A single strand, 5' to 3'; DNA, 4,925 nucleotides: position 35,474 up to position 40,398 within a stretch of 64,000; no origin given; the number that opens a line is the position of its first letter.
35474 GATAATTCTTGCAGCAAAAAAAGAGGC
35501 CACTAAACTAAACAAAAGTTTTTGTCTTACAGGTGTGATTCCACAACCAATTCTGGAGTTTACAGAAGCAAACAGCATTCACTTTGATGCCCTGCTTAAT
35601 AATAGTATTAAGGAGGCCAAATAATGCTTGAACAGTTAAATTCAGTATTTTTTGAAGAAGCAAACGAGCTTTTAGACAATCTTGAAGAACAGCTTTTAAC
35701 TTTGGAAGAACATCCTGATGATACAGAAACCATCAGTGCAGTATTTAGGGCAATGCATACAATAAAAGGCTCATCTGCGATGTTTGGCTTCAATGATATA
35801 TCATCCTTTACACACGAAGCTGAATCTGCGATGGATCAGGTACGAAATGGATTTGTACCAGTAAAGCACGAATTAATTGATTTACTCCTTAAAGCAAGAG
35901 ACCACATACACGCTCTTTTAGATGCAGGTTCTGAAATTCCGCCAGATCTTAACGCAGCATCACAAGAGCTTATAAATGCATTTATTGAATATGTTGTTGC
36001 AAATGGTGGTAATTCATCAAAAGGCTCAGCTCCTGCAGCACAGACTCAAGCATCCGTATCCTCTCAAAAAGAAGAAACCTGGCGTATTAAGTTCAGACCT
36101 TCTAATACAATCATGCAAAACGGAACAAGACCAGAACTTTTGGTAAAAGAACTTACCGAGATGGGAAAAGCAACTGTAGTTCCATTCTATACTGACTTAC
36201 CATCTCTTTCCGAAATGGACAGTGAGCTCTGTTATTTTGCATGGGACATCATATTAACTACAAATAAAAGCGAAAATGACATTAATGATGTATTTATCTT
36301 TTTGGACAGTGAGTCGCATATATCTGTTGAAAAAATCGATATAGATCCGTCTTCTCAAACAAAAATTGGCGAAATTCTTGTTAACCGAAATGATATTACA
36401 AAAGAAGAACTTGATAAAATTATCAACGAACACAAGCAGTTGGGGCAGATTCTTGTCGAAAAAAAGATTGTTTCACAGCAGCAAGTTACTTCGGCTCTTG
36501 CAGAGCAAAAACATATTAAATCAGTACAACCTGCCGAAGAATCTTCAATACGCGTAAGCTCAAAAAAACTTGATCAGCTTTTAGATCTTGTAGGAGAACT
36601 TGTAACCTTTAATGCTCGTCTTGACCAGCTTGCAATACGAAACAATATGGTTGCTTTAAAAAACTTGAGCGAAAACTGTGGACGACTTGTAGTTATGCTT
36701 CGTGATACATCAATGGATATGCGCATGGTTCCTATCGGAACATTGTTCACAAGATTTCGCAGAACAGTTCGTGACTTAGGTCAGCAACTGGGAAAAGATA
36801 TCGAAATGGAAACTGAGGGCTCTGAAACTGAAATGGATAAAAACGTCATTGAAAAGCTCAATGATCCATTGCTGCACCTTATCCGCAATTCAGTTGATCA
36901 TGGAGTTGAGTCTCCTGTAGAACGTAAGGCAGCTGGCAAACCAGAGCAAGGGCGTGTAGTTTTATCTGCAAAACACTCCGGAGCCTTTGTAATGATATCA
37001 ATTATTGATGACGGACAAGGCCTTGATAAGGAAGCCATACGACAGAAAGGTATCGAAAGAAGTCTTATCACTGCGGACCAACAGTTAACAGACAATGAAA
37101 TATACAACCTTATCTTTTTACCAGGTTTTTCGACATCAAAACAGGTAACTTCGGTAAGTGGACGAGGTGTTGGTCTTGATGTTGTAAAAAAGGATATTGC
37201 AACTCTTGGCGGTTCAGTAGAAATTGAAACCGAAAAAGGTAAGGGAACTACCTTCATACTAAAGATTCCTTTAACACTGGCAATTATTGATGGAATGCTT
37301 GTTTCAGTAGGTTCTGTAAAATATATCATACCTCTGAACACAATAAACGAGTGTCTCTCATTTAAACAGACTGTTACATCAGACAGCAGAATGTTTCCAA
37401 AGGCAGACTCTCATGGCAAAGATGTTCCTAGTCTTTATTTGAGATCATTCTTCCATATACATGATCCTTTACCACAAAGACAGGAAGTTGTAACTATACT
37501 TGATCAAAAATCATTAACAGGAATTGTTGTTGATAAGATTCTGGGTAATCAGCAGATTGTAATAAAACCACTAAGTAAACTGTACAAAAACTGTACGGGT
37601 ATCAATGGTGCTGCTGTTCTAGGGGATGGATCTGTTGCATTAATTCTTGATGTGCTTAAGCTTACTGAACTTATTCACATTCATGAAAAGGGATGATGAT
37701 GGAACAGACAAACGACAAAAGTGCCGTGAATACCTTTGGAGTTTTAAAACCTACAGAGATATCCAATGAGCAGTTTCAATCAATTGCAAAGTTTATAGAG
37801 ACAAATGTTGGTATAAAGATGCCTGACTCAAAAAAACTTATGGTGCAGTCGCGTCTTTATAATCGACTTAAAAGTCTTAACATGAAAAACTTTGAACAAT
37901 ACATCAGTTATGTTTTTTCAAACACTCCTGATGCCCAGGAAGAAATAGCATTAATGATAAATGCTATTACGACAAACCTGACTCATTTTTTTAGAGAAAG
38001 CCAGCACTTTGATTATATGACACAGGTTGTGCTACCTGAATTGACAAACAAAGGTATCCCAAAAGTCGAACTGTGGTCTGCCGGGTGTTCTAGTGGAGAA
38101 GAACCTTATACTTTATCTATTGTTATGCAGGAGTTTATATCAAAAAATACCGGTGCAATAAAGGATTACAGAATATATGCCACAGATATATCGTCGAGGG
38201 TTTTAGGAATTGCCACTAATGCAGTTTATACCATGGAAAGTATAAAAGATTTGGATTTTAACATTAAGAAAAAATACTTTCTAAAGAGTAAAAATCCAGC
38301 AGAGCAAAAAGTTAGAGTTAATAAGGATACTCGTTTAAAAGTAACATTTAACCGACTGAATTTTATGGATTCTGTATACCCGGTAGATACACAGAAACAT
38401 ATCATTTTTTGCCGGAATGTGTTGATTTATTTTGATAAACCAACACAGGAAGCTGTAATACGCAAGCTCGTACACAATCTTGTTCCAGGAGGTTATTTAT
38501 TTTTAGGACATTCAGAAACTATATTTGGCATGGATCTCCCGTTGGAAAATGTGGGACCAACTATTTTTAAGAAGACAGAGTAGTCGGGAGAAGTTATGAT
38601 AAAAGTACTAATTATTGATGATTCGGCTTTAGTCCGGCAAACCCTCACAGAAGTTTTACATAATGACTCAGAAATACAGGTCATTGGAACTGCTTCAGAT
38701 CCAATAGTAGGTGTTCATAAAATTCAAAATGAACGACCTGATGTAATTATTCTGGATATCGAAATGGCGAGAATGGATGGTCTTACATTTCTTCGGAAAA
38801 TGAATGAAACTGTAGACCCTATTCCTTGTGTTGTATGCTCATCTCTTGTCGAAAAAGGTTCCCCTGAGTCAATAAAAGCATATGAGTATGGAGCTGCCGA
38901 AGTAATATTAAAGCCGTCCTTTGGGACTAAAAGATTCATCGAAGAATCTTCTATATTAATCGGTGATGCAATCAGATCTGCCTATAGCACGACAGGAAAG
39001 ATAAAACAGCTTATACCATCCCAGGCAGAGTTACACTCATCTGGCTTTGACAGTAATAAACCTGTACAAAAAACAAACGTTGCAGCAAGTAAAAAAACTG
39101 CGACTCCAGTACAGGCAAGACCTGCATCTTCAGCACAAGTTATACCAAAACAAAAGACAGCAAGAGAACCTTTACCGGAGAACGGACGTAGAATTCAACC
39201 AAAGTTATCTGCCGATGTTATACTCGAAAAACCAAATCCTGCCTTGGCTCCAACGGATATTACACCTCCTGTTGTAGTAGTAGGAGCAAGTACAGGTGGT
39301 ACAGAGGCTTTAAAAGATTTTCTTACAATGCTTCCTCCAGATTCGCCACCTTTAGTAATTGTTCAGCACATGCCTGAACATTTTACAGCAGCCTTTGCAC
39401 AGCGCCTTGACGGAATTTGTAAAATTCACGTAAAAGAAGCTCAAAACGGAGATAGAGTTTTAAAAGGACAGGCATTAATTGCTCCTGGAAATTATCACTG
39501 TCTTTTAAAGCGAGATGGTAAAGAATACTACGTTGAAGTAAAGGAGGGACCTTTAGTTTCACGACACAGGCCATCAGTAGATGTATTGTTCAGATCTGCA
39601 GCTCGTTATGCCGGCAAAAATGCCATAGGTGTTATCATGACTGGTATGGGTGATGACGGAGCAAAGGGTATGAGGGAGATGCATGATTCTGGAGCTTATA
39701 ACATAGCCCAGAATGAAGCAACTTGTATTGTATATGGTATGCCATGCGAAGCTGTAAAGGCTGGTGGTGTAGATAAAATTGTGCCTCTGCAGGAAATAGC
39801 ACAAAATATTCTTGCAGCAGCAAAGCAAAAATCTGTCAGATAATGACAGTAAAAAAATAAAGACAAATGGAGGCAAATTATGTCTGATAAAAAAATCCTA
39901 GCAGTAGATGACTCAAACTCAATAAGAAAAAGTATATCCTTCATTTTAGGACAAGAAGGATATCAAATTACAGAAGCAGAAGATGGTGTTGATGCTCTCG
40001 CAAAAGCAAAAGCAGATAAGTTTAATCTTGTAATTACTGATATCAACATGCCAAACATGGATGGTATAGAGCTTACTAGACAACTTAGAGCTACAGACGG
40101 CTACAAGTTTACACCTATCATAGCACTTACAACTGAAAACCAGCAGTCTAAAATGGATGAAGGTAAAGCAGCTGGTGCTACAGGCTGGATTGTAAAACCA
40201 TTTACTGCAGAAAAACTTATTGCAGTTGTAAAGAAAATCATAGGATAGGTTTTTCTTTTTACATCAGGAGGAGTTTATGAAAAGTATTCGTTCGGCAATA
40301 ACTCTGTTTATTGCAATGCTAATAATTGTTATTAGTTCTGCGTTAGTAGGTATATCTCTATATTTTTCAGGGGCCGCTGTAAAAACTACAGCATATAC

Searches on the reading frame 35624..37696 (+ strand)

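Call 3: search_protein_families(library=pfam, proteins=[window:35624-37696:+], max_evalue=0.01)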
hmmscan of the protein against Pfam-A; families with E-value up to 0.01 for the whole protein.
window:35624-37696:+ (690 aa): 4 families
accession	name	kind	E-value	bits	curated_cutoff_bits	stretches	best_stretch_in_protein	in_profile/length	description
PF02518.31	HATPase_c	-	2.1e-19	70.4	26.4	1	414-551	4-110/111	Histidine kinase-, DNA gyrase B-, and HSP90-like ATPase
PF01584.24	CheW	-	3.2e-18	66.1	23.5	1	557-681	2-134/138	CheW-like domain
PF01627.28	Hpt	-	1.6e-16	60.7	24.6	1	7-91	4-77/84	Hpt domain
PF02895.20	H-kinase_dim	-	7.7e-09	36.3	23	1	307-362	2-64/68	Signal transducing histidine kinase, homodimeric domain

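Call 4: search_protein_families(library=ncbifam, proteins=[window:35624-37696:+], max_evalue=0.01)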
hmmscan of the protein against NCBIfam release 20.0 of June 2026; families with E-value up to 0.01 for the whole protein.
window:35624-37696:+ (690 aa): 33 families (the best 25 are shown)
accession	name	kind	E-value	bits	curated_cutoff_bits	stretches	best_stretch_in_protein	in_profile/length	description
NF007835.0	PRK10547.1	equivalog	7.7e-129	431.2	793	1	7-684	8-660/670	chemotaxis protein CheA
NF041336.1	CheA_Halo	equivalog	2.8e-126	422.8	950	1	4-678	3-664/666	chemotaxis protein CheA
NF053729.1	c-di-GMP_motif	domain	3.5e-11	42.7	38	1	247-295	1-53/53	cyclic di-GMP-binding domain-containing protein, MshE-related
NF008298.1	PRK11086.1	subfamily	2.5e-07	29.5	520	1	492-550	472-525/529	DcuS/MalK family sensor histidine kinase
NF007688.0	PRK10364.1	equivalog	4e-07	29.2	479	1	440-551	368-452/460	two-component system sensor histidine kinase ZraS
NF011874.0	PRK15347.1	equivalog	8.2e-07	27.4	852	1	508-551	572-615/921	two component system sensor kinase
NF046044.1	PnpS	equivalog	1.5e-06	27.5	400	1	511-549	352-390/390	two-component system histidine kinase PnpS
NF008411.1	PRK11234.1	equivalog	2.9e-06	26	1170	1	244-302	480-541/723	cyclic di-3',5'-guanylate-activated glycosyltransferase NfrB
TIGR02916.1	PEP_his_kin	equivalog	3.2e-06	26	300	1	494-549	629-679/679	XrtA/PEP-CTERM system histidine kinase PrsK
NF010076.0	PRK13557.1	subfamily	3.2e-06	25.8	631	0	344-472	212-341/540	histidine kinase famiy protein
NF047874.1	MASE3_PAS_HK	subfamily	1e-05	24.5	560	1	511-551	586-626/655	MASE3 domain-containing sensor histidine kinase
NF041947.1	LuxQ_Vibrio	equivalog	1.2e-05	23.4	1200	1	504-553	649-699/843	quorum-sensing autoinducer 2 sensor kinase/phosphatase LuxQ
NF053867.1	SprKinKinDBac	equivalog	1.9e-05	23.4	775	1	491-550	443-497/500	sporulation kinase KinD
NF041210.1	his_kin_PieS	equivalog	2e-05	23.8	850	1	505-550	425-470/474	two component system sensor histidine kinase PieS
NF012033.0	PRK15489.1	equivalog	2.1e-05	22.9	537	1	244-332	489-580/703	glycosyl transferase family protein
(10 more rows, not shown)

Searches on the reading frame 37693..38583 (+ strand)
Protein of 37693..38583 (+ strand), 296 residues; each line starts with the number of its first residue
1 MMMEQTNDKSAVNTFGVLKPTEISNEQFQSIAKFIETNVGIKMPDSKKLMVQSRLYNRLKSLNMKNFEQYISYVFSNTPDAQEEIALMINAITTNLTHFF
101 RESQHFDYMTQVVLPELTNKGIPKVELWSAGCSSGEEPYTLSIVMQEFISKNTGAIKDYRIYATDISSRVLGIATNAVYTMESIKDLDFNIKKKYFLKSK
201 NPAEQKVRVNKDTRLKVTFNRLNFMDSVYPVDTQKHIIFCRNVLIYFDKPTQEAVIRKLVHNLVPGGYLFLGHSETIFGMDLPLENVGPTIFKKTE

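Call 3: search_protein_families(library=pfam, proteins=[window:37693-38583:+], max_evalue=0.01)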
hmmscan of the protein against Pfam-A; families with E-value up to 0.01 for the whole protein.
window:37693-38583:+ (296 aa): 3 families
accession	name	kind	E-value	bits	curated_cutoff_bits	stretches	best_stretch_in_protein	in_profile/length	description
PF01739.24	CheR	-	1.8e-54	184.6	27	1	95-287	1-189/195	CheR methyltransferase, SAM binding domain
PF03705.20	CheR_N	-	2.7e-12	46.6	27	1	27-77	2-52/53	CheR methyltransferase, all-alpha domain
PF13649.12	Methyltransf_25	-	0.0027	18.8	27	0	210-267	41-97/97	Methyltransferase domain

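Call 4: search_protein_families(library=ncbifam, proteins=[window:37693-38583:+], max_evalue=0.01)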
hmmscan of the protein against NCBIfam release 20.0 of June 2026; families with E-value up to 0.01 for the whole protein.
window:37693-38583:+ (296 aa): 1 family
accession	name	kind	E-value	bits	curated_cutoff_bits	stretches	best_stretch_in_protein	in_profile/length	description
NF007902.0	PRK10611.1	equivalog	8e-63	212.3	435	1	17-281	16-270/287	protein-glutamate O-methyltransferase CheR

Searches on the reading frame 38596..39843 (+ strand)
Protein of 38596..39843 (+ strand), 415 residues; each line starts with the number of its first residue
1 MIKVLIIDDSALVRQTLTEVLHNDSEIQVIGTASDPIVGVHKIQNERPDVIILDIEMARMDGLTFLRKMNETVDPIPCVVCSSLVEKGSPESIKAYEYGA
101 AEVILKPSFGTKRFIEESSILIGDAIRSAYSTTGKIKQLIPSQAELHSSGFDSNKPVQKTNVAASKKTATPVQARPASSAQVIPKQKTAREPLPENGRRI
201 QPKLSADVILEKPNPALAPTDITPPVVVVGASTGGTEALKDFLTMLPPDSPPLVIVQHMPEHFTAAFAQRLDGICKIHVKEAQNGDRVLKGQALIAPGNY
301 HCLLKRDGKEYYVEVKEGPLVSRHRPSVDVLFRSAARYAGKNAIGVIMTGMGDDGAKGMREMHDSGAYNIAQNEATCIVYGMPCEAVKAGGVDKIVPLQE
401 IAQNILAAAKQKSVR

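Call 3: search_protein_families(library=pfam, proteins=[window:38596-39843:+], max_evalue=0.01)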
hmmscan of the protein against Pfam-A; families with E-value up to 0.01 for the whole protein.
window:38596-39843:+ (415 aa): 2 families
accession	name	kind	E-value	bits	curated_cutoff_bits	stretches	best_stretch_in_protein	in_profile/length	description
PF01339.22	CheB_methylest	-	9.8e-68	227.7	24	1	227-405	1-174/174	CheB methylesterase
PF00072.30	Response_reg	-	1.9e-20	73.5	30.2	1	4-108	1-101/111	Response regulator receiver domain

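Call 4: search_protein_families(library=ncbifam, proteins=[window:38596-39843:+], max_evalue=0.01)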
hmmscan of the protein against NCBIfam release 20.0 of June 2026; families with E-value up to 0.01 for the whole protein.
window:38596-39843:+ (415 aa): 71 families (the best 25 are shown)
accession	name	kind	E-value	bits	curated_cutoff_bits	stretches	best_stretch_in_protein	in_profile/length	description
NF001965.0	PRK00742.1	subfamily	1.9e-120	402.4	293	1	2-411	4-355/357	chemotaxis-specific protein-glutamate methyltransferase CheB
NF009206.0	PRK12555.1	subfamily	3.4e-108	361.6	342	2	214-411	143-338/340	chemotaxis-specific protein-glutamate methyltransferase CheB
NF008677.0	PRK11697.1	equivalog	6.4e-19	68.2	246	1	1-108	1-103/238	two-component system response regulator BtsR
TIGR02875.1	spore_0_A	equivalog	2.3e-15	56.6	200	1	2-107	3-108/262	sporulation transcription factor Spo0A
NF045505.1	RR_RssB_Pseudo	equivalog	6e-15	55.2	700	1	2-107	6-107/394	two-component system response regulator RssB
NF007935.0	PRK10651.1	equivalog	1.8e-13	50.2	250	1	3-106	8-109/216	two-component system response regulator NarL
NF052445.1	RespRegMctR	equivalog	4.8e-13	49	300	1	2-106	2-104/205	two-component system response regulator MctR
NF041367.1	CheY_Halo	equivalog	3.2e-12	46.8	200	1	4-107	1-100/114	chemotaxis protein CheY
NF007969.0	PRK10693.1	equivalog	5.7e-12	45.3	329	1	3-114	9-116/337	two-component system response regulator RssB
NF047785.1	respo_reg_MadR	equivalog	2.7e-11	43.2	300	1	2-87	1-89/209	MadR family response regulator transcription factor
NF045717.1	DVU0259_DivK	exception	3.9e-11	43.1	160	1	3-85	4-86/117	DVU0259 family response regulator domain-containing protein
NF008469.0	PRK11361.1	equivalog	3.5e-10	39.2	714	1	3-107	6-106/461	acetoacetate metabolism transcriptional regulator AtoC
TIGR01818.1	ntrC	equivalog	3.7e-10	39.2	558.6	1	4-107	1-100/463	nitrogen regulation protein NR(I)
NF051870.1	NAssimRespRegNtrX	equivalog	6.4e-10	38.5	600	1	2-111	2-108/452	nitrogen assimilation response regulator NtrX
NF041733.1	resp_reg_CseB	equivalog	8.1e-10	38.5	350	1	3-108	2-102/228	two-component system response regulator CseB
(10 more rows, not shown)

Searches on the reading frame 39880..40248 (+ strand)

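Call 3: search_protein_families(library=pfam, proteins=[window:39880-40248:+], max_evalue=0.01)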
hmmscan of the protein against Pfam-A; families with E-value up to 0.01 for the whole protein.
window:39880-40248:+ (122 aa): 2 families
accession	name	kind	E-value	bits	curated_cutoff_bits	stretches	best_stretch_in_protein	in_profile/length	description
PF00072.30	Response_reg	-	2.4e-30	105.4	30.2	1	6-117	1-110/111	Response regulator receiver domain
PF23198.2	PDE8A_N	-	0.00088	19.7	29.6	1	25-92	32-100/147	PDE8A-like, N-terminal domain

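Call 4: search_protein_families(library=ncbifam, proteins=[window:39880-40248:+], max_evalue=0.01)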
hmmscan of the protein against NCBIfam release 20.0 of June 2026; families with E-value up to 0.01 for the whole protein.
window:39880-40248:+ (122 aa): 98 families (the best 25 are shown)
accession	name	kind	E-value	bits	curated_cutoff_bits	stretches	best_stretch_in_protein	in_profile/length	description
NF007901.0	PRK10610.1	equivalog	8.3e-27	93.9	189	1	3-120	5-123/129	chemotaxis response regulator CheY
TIGR02154.1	PhoB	equivalog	8.4e-23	80.8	296.2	1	4-120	3-119/226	phosphate regulon transcriptional regulator PhoB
NF040689.1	MtrAB_MtrA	equivalog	7.5e-22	77.8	300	1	6-118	1-110/219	MtrAB system response regulator MtrA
NF053854.1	RespRegPhoBBctds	equivalog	1.1e-21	77.3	270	1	6-121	1-115/225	two-component system response regulator PhoB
NF041733.1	resp_reg_CseB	equivalog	2.1e-21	76.4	350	1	5-120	2-114/228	two-component system response regulator CseB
NF006900.1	PRK09390.1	equivalog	2.9e-21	75.9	255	1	1-120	1-119/203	response regulator FixJ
NF041367.1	CheY_Halo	equivalog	4.6e-21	75.3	200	1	6-120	1-113/114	chemotaxis protein CheY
NF011874.0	PRK15347.1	equivalog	7.3e-21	73.9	852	1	5-117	692-806/921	two component system sensor kinase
NF040534.1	resp_reg_YycF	equivalog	1.8e-20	73.2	340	1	4-119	1-113/231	response regulator YycF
NF008318.0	PRK11107.1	equivalog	4.1e-20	71.5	890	1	5-119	669-783/920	two-component sensor histidine kinase BarA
NF033120.0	vanR_FM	exception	6.7e-20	71.7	460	1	1-118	1-115/231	vancomycin resistance response regulator transcription factor, VanR-F/VanR-M family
NF008099.0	PRK10841.1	equivalog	1.6e-19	69.3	920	1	3-116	824-935/949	two-component system sensor histidine kinase RcsC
NF045991.1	RespRegCtrARhodob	equivalog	1.9e-19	70.3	350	1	5-121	2-116/224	response regulator transcription factor CtrA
NF008296.0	PRK11083.1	equivalog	2.7e-19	69.5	273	1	2-120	2-117/228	two-component system response regulator CreB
NF007135.0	PRK09581.1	equivalog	3.6e-19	68.9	474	1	5-119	4-118/457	PleD family two-component system response regulator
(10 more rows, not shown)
